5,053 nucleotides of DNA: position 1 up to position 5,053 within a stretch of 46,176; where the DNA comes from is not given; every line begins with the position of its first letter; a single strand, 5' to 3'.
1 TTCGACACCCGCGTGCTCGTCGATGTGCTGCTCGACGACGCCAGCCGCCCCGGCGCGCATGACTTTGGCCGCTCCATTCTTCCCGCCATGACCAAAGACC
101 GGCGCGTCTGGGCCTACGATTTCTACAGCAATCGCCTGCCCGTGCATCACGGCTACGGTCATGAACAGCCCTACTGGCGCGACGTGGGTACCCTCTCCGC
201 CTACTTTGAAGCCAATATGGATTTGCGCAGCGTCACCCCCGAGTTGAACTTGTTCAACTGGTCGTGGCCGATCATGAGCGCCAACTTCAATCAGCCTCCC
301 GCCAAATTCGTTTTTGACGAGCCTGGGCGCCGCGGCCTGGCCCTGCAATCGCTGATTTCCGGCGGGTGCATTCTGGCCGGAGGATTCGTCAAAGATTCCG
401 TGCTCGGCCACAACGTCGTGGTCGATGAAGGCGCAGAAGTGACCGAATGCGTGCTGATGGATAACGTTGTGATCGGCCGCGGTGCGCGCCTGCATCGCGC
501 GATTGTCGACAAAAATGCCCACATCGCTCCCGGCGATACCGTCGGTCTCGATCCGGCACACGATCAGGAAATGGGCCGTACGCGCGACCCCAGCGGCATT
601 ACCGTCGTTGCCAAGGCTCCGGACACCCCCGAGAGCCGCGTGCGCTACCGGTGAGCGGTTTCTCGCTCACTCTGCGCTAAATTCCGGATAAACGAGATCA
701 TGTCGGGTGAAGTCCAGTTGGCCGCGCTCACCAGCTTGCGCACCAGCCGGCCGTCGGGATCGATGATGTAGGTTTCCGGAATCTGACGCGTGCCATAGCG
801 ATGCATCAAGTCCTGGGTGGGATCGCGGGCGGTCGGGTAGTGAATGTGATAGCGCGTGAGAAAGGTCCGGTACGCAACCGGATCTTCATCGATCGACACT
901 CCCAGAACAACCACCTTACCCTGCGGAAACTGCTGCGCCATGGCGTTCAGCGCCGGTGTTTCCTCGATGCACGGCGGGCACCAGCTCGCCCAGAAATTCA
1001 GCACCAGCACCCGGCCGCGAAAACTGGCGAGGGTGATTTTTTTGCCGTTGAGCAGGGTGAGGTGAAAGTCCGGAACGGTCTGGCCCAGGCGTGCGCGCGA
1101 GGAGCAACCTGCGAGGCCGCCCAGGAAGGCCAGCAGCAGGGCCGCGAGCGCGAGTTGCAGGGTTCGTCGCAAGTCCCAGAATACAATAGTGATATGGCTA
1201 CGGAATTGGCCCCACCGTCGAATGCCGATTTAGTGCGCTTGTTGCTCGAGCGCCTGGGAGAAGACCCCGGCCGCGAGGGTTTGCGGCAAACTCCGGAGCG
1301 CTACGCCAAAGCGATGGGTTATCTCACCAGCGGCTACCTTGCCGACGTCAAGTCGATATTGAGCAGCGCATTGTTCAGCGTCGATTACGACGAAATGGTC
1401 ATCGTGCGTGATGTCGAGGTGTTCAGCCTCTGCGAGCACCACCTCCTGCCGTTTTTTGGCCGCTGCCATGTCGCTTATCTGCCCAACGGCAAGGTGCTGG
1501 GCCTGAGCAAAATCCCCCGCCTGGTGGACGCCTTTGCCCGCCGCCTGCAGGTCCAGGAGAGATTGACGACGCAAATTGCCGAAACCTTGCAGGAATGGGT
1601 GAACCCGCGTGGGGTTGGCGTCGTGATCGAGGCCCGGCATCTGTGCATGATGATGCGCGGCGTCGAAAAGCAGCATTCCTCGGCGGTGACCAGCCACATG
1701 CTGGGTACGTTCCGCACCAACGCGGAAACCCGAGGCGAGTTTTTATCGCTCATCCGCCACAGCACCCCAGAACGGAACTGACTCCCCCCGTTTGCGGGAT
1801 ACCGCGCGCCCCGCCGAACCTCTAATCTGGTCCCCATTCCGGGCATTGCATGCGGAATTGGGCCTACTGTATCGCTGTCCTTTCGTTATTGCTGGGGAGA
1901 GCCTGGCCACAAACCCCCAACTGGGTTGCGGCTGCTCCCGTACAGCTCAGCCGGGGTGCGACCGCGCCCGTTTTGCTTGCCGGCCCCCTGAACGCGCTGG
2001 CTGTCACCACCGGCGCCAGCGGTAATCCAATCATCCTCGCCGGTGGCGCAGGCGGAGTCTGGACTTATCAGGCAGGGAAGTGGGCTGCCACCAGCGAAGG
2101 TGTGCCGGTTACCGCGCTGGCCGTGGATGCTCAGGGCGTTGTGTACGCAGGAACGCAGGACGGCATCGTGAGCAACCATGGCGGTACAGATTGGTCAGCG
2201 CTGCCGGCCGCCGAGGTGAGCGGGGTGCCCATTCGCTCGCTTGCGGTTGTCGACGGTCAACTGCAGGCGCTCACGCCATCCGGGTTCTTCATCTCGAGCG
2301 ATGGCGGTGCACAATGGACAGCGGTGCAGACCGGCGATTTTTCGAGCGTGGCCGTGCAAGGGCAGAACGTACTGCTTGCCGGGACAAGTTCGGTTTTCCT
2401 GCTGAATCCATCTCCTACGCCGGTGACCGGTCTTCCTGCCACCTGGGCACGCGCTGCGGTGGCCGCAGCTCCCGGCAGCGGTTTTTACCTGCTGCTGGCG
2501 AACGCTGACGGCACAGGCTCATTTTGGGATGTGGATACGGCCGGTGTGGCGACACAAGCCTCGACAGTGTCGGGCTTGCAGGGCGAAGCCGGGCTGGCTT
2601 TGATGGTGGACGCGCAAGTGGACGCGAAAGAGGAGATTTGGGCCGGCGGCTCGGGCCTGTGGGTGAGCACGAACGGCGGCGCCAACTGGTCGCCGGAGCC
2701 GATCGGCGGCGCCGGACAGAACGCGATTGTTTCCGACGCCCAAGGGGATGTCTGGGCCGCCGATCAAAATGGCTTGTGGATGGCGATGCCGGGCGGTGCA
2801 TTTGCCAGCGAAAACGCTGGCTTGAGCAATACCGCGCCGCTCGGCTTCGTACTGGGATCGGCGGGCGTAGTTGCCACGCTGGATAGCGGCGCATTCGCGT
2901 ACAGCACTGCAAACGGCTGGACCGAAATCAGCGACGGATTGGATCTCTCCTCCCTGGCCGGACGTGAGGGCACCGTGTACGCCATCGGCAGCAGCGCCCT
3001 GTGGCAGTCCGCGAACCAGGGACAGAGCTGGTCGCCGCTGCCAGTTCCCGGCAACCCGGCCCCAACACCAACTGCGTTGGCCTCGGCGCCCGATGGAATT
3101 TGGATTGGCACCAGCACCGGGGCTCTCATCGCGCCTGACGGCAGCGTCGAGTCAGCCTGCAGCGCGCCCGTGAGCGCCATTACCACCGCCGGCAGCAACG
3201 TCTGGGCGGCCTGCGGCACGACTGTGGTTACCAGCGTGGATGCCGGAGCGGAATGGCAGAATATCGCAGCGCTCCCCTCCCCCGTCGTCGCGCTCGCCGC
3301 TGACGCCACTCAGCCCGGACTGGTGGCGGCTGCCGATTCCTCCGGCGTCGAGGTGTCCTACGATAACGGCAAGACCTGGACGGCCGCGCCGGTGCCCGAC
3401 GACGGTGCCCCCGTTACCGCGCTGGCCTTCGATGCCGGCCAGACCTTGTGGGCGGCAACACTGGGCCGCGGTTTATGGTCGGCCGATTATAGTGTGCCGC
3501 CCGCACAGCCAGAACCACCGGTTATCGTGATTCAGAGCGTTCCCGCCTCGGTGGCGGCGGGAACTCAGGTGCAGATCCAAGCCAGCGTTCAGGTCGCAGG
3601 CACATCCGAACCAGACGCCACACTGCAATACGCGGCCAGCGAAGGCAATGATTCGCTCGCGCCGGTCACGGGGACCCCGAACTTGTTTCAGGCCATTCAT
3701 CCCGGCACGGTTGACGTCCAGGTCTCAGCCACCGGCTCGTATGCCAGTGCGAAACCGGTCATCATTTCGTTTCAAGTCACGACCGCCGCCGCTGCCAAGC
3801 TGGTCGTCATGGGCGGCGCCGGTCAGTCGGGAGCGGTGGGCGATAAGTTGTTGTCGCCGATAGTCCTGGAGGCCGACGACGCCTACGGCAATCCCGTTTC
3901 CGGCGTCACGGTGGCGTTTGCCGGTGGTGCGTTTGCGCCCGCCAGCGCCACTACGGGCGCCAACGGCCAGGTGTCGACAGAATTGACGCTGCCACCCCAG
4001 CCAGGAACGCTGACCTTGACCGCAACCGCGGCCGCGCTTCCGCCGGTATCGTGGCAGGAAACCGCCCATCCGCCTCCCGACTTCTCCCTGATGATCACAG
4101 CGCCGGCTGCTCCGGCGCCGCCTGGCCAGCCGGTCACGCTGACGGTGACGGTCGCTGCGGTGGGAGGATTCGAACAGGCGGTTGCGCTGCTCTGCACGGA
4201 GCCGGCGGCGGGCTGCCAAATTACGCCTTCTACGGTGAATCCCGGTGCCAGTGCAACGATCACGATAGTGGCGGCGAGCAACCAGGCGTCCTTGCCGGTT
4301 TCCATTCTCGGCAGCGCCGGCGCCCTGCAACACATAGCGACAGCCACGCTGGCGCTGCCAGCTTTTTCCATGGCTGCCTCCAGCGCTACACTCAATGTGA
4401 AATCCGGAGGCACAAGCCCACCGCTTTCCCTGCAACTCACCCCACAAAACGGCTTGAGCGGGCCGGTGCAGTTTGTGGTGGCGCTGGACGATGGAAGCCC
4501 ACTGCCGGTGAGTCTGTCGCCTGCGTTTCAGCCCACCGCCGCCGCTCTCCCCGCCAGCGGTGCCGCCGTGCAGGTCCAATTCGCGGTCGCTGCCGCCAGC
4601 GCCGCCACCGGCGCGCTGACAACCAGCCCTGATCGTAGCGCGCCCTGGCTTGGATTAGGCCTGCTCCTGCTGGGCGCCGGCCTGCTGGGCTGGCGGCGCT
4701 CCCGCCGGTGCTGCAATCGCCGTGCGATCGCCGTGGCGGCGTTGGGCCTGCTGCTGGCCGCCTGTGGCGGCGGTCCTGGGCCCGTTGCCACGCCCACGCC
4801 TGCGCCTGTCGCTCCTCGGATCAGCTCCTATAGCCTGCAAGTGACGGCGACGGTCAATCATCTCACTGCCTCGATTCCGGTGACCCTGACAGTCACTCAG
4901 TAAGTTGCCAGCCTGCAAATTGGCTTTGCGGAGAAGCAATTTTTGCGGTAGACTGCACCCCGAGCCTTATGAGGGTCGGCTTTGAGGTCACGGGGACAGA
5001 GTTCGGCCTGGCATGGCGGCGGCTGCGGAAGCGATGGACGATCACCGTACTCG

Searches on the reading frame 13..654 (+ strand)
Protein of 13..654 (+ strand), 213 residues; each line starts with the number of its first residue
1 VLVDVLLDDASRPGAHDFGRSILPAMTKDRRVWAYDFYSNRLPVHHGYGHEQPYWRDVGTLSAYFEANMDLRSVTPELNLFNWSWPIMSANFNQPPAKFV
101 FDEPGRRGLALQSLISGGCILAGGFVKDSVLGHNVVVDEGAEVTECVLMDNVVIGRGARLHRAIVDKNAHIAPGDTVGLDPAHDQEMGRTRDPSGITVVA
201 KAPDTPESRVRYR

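Call 16: search_protein_families(library=pfam, proteins=[window:13-654:+], max_evalue=0.00001)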
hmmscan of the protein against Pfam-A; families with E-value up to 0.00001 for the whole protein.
window:13-654:+ (213 aa): 4 families
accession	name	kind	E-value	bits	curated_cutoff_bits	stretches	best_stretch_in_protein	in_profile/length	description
PF24894.1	Hexapep_GlmU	-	2.4e-34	118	23.3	1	95-199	1-104/104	GlmU-like, C-terminal hexapeptide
PF25247.1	LbH_GLGC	-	6.8e-10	39.4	27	0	112-150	15-53/135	GLGC left-handed parallel beta-helix domain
PF25084.1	LbH_EIF2B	-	1e-08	35.5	54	1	119-176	29-86/105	EIF2B subunit epsilon LbH domain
PF00132.30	Hexapep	-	8.6e-06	25.7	27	0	128-161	1-35/36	Bacterial transferase hexapeptide (six repeats)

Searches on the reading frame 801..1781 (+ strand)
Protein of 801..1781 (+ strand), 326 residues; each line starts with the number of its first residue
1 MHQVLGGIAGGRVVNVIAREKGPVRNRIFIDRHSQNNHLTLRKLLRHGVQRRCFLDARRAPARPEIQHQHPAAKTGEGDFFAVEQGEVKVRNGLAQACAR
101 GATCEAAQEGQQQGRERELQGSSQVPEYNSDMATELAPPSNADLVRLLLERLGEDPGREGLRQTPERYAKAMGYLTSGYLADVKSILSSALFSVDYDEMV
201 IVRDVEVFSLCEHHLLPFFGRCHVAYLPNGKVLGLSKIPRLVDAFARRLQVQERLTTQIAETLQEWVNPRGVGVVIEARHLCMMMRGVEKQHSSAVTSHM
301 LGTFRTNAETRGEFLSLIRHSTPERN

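Call 16: search_protein_families(library=pfam, proteins=[window:801-1781:+], max_evalue=0.00001)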
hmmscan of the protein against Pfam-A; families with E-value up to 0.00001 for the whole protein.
window:801-1781:+ (326 aa): 1 family
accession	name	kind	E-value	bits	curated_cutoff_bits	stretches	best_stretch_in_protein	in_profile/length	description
PF01227.27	GTP_cyclohydroI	-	2.4e-73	245.8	27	1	144-319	4-179/179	GTP cyclohydrolase I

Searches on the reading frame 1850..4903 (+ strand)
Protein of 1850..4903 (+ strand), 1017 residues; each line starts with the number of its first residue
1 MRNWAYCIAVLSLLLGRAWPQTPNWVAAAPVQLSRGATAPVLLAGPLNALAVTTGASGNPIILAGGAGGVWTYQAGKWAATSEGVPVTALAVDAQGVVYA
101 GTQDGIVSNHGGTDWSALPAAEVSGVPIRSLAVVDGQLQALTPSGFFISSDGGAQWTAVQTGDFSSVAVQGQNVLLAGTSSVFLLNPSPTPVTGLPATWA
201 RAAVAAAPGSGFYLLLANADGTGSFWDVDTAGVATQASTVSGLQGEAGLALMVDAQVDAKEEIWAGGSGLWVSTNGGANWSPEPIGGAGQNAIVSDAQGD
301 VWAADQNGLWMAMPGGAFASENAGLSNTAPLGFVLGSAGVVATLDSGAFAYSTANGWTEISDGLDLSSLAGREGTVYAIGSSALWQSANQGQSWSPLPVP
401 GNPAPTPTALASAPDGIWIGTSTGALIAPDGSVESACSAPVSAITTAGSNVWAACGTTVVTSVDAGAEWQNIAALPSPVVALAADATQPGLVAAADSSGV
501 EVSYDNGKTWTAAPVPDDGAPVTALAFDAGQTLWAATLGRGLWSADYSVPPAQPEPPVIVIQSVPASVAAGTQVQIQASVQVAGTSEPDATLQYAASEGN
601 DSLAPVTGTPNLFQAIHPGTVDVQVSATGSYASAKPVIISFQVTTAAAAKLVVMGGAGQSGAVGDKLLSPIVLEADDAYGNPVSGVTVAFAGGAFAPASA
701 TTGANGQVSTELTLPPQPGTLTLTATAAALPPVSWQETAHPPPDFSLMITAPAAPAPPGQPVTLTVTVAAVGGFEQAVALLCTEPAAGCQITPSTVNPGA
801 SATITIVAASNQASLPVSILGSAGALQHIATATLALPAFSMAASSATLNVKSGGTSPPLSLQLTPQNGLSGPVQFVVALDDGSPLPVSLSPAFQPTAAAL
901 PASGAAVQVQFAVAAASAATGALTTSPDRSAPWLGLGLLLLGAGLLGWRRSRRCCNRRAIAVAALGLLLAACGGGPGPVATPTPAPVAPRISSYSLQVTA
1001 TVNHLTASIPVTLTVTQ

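Call 16: search_protein_families(library=pfam, proteins=[window:1850-4903:+], max_evalue=0.00001)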
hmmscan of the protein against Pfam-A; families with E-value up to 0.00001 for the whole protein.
window:1850-4903:+ (1017 aa): 2 families
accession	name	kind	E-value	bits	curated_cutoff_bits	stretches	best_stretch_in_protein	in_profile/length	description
PF02369.22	Big_1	-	5.4e-07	30.1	34.9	1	675-728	25-81/93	Bacterial Ig-like domain (group 1)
PF15902.12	Sortilin-Vps10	-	1.3e-06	27.9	33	0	458-539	2-87/446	Sortilin, neurotensin receptor 3,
